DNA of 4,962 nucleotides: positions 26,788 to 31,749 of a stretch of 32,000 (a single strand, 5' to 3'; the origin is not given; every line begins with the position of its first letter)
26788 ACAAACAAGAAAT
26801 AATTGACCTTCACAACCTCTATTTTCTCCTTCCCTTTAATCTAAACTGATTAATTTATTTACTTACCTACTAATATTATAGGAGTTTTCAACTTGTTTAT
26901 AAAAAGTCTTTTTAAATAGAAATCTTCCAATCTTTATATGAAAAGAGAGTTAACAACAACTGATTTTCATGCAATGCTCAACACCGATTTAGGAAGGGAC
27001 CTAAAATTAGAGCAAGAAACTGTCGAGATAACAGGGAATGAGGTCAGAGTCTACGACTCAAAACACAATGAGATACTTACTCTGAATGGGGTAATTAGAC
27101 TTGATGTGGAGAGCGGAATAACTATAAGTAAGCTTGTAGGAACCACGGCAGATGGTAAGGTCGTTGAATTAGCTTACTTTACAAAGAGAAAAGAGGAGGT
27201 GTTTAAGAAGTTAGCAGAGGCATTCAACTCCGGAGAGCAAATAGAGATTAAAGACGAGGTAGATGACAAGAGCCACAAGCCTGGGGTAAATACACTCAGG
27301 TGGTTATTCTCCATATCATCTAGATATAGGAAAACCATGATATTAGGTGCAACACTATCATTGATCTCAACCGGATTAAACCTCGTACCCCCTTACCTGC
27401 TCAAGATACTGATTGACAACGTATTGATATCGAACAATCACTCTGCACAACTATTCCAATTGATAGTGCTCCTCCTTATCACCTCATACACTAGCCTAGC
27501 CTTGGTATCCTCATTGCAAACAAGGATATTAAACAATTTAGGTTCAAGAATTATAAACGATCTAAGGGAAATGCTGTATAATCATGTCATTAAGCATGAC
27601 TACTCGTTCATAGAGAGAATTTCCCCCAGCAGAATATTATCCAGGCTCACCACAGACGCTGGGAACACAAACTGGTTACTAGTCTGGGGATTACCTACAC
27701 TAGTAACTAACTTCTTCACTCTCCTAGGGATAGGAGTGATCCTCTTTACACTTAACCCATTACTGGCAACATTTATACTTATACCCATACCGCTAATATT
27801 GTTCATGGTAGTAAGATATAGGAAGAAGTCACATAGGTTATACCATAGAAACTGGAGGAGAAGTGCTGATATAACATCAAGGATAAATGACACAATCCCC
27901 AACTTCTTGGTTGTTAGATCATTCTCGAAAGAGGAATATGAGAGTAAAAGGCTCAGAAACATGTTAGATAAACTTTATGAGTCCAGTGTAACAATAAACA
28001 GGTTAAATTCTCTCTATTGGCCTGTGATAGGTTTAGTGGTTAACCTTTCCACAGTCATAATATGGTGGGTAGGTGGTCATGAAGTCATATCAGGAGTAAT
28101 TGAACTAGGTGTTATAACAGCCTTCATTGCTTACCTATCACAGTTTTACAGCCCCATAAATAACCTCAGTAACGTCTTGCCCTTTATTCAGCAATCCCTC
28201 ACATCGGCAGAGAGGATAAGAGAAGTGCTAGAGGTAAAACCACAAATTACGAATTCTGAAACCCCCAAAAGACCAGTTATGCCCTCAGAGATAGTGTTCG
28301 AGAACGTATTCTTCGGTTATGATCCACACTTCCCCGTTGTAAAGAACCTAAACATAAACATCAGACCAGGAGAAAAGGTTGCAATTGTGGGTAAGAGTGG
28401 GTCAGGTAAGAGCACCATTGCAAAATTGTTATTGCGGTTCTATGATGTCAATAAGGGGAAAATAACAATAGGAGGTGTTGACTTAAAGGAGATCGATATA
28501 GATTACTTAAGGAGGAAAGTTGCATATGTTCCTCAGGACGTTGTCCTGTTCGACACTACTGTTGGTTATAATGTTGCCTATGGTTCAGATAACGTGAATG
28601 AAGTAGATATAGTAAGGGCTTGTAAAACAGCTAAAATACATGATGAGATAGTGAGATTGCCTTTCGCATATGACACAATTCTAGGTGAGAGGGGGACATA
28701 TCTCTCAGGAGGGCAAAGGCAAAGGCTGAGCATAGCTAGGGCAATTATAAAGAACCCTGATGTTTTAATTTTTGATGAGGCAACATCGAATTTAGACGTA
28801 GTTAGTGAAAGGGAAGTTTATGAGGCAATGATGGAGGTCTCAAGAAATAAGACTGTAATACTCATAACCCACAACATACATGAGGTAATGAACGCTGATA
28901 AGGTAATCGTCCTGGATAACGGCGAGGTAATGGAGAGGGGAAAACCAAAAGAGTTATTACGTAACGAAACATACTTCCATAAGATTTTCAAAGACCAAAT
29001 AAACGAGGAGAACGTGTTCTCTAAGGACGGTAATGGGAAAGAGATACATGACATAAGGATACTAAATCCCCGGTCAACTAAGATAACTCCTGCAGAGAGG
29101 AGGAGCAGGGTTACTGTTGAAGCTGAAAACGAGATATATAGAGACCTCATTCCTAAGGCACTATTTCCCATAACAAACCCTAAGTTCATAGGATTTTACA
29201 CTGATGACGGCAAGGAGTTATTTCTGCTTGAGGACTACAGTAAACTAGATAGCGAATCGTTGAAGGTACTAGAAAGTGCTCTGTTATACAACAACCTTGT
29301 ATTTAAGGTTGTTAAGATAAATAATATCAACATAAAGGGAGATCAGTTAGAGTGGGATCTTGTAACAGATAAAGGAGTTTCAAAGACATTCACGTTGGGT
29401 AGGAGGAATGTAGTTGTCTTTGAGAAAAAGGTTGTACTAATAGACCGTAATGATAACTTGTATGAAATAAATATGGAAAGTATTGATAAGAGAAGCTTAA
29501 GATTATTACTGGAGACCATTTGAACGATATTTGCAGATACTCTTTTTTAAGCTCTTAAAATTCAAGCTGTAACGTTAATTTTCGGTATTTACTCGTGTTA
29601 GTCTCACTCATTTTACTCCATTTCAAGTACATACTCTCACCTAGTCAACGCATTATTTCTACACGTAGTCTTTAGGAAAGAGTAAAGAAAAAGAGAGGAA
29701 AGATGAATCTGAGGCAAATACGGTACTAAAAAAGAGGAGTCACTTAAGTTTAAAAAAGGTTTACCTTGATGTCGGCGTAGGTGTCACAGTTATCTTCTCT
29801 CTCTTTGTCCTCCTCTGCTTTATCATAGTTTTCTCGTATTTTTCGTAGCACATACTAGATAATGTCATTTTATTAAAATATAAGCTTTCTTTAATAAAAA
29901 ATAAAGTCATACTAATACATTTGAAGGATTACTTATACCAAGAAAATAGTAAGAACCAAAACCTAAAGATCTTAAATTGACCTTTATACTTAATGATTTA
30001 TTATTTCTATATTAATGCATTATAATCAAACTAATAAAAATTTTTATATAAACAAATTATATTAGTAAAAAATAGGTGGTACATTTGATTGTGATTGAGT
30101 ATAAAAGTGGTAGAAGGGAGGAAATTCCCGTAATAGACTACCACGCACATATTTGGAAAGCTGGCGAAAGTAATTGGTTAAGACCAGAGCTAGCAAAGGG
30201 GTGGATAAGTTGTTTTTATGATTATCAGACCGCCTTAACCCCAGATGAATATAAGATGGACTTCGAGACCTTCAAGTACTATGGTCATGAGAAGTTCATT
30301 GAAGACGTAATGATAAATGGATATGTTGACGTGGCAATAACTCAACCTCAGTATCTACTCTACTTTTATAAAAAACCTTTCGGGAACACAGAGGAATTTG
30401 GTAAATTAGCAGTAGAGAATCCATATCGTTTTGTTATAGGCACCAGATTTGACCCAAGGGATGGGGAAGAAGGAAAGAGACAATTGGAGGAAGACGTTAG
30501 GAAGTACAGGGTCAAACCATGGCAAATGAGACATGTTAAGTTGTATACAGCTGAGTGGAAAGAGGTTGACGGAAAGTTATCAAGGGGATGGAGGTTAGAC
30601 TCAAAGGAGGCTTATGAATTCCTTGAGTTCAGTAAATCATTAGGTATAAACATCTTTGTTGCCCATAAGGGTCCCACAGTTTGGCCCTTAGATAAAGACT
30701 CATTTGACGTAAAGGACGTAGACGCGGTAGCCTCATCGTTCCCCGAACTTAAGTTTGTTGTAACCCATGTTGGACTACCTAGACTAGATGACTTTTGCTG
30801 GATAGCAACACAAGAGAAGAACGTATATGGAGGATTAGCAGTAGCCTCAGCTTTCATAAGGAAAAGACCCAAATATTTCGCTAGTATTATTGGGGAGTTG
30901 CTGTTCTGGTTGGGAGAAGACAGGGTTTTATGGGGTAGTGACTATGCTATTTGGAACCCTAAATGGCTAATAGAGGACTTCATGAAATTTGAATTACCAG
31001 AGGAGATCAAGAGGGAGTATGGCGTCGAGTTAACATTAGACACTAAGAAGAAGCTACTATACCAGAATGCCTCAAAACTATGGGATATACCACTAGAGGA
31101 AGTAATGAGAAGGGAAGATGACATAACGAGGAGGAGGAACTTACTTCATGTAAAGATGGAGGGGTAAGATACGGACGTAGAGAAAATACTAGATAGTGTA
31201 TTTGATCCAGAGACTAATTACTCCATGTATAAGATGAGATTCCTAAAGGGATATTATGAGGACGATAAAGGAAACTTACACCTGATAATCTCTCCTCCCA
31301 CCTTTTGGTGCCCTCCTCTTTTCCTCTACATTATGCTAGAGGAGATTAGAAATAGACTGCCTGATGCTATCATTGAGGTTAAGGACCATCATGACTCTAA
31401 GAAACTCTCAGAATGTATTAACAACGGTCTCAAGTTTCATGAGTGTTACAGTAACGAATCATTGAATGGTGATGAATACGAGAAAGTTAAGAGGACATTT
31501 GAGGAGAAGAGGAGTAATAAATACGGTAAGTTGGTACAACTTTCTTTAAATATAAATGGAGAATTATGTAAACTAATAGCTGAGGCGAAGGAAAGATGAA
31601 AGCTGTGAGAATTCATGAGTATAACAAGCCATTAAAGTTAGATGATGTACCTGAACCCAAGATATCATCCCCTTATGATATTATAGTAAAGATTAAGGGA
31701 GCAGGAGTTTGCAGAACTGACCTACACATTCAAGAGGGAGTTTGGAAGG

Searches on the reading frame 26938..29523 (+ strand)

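Call 99: search_protein_families(library=pfam, proteins=[window:26938-29523:+], max_evalue=0.001)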
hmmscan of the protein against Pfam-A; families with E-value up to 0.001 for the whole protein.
window:26938-29523:+ (861 aa): 6 families
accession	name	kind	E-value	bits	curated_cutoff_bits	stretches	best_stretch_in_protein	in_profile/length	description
PF00664.28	ABC_membrane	-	4.6e-46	158.1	28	1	134-406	1-273/274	ABC transporter transmembrane region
PF00005.33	ABC_tran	-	2.5e-33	116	25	1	468-617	1-137/137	ABC transporter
PF08909.16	DUF1854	-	2.8e-32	111.8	26.8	1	734-859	1-129/130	Domain of unknown function (DUF1854)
PF02463.25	SMC_N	-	1.1e-05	25.5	40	0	552-658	117-210/220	RecF/RecN/SMC N terminal domain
PF13304.12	AAA_21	-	1.8e-05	25.4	27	0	604-648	253-301/304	AAA domain, putative AbiEii toxin, Type IV TA system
PF20720.3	nSTAND3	-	0.00098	19.3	27.2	0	481-565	20-98/155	Novel STAND NTPase 3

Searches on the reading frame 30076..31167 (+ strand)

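Call 99: search_protein_families(library=pfam, proteins=[window:30076-31167:+], max_evalue=0.001)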
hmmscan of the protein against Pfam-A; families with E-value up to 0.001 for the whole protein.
window:30076-31167:+ (363 aa): 1 family
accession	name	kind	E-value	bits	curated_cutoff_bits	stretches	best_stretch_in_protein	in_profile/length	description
PF04909.20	Amidohydro_2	-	3.7e-40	138.9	26.4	1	20-337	1-288/289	Amidohydrolase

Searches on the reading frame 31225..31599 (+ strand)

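Call 99: search_protein_families(library=pfam, proteins=[window:31225-31599:+], max_evalue=0.001)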
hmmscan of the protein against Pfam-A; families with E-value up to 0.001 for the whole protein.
window:31225-31599:+ (124 aa): 1 family
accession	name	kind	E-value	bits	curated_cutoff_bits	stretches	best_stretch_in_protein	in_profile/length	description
PF00619.27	CARD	-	0.00096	19.6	23.9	0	71-121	22-70/85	Caspase recruitment domain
